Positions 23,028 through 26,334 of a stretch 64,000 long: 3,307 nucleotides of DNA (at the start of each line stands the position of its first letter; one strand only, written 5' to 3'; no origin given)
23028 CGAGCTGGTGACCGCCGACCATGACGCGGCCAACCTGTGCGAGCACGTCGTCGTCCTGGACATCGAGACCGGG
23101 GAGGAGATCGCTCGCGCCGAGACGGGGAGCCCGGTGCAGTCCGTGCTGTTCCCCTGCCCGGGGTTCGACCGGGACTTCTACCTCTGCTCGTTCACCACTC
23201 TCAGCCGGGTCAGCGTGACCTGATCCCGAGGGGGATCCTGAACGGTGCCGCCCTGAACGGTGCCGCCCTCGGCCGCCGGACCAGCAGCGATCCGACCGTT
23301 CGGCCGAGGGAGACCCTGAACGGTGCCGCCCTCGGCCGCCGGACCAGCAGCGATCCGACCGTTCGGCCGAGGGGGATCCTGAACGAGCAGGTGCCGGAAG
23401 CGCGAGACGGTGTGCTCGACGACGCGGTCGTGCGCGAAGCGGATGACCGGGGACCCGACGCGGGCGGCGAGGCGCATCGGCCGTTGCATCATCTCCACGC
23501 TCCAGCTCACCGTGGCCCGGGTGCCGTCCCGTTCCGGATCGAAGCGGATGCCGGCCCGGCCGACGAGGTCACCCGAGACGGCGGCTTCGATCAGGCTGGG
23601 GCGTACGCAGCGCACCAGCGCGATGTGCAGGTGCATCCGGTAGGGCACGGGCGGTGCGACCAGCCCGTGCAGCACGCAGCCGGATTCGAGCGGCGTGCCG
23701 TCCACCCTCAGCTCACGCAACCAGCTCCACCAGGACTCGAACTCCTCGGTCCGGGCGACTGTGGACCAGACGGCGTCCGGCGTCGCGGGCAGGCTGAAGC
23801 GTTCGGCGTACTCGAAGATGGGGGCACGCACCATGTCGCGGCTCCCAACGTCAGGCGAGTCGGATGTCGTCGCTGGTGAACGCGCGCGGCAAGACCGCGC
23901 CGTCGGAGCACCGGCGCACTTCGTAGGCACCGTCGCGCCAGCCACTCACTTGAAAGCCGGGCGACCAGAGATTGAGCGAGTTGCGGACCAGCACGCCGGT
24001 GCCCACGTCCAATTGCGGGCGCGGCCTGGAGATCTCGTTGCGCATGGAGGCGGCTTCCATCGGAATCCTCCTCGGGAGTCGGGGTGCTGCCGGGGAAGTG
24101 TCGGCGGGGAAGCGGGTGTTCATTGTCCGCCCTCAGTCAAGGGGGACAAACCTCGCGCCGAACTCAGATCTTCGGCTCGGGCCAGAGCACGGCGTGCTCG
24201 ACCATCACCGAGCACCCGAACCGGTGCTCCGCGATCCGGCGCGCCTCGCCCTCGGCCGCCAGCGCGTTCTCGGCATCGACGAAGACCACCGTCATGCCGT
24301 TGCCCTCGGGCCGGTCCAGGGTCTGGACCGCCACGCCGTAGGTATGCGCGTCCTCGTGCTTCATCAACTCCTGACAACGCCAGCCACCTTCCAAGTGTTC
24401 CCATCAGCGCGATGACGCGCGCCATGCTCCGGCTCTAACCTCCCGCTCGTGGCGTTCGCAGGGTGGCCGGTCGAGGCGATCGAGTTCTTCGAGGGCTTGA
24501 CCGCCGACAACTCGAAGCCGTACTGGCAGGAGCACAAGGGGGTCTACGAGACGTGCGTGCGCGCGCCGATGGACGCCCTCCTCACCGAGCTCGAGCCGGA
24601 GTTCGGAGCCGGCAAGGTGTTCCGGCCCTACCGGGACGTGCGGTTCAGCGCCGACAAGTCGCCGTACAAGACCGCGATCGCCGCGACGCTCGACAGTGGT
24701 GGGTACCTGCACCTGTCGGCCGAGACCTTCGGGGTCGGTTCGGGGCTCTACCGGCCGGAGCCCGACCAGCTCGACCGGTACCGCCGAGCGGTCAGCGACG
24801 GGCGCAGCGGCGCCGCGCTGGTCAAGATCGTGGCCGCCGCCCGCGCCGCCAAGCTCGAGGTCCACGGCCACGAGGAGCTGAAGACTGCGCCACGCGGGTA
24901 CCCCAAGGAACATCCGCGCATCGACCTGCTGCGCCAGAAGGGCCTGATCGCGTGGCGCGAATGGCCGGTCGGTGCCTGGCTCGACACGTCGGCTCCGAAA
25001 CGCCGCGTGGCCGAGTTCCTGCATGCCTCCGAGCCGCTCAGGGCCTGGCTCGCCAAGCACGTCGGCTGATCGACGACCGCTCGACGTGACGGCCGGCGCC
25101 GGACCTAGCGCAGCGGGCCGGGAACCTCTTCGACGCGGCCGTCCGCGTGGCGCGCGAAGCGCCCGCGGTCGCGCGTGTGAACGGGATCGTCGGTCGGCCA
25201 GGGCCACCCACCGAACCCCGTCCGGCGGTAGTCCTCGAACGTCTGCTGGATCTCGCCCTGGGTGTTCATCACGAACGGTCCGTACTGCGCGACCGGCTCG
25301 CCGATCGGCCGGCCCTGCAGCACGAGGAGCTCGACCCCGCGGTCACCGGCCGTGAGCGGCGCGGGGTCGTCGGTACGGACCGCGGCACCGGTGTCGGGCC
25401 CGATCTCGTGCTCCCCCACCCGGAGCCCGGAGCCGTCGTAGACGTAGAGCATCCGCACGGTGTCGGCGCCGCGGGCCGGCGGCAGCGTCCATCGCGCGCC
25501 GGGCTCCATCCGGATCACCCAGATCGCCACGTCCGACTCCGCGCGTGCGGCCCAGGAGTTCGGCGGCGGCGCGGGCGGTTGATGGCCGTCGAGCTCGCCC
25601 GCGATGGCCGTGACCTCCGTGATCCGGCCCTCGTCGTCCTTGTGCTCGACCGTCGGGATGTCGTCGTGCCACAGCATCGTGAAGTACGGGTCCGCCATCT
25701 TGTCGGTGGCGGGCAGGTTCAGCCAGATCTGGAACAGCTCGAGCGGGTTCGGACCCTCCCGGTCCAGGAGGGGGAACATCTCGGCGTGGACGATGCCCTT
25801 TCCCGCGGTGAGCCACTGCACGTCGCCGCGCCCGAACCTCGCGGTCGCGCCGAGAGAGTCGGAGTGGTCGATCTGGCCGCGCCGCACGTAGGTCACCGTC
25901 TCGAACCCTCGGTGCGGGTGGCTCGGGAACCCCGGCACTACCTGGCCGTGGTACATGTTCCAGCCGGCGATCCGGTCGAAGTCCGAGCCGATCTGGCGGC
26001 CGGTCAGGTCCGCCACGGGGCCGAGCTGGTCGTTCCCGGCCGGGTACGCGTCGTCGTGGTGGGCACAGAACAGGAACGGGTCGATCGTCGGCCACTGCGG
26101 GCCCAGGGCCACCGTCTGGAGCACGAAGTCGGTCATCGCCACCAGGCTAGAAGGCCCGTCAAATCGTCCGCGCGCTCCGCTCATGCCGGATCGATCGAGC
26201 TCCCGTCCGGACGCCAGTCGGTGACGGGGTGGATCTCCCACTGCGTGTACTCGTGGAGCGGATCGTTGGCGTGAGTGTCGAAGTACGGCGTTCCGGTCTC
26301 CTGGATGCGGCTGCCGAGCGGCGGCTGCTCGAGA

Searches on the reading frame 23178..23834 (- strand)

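Call 40: search_protein_families(library=pfam, proteins=[window:23178-23834:-], max_evalue=0.00001)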
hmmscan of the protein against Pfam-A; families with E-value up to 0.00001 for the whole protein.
window:23178-23834:- (218 aa): 1 family
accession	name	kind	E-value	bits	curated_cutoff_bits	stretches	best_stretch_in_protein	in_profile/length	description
PF10604.15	Polyketide_cyc2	-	1.6e-06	28.9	27.4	1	13-129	8-128/142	Polyketide cyclase / dehydrase and lipid transport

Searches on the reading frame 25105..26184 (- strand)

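Call 50: search_protein_families(library=pfam, proteins=[window:25105-26184:-], max_evalue=0.0001)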
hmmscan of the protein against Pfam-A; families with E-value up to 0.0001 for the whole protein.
window:25105-26184:- (359 aa): 2 families
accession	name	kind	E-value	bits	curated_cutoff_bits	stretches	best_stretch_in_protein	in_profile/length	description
PF02678.22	Pirin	-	3e-26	92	26.1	1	76-155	30-108/108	Pirin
PF05726.19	Pirin_C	-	1.9e-21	76.8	27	1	222-325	2-103/103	Pirin C-terminal cupin domain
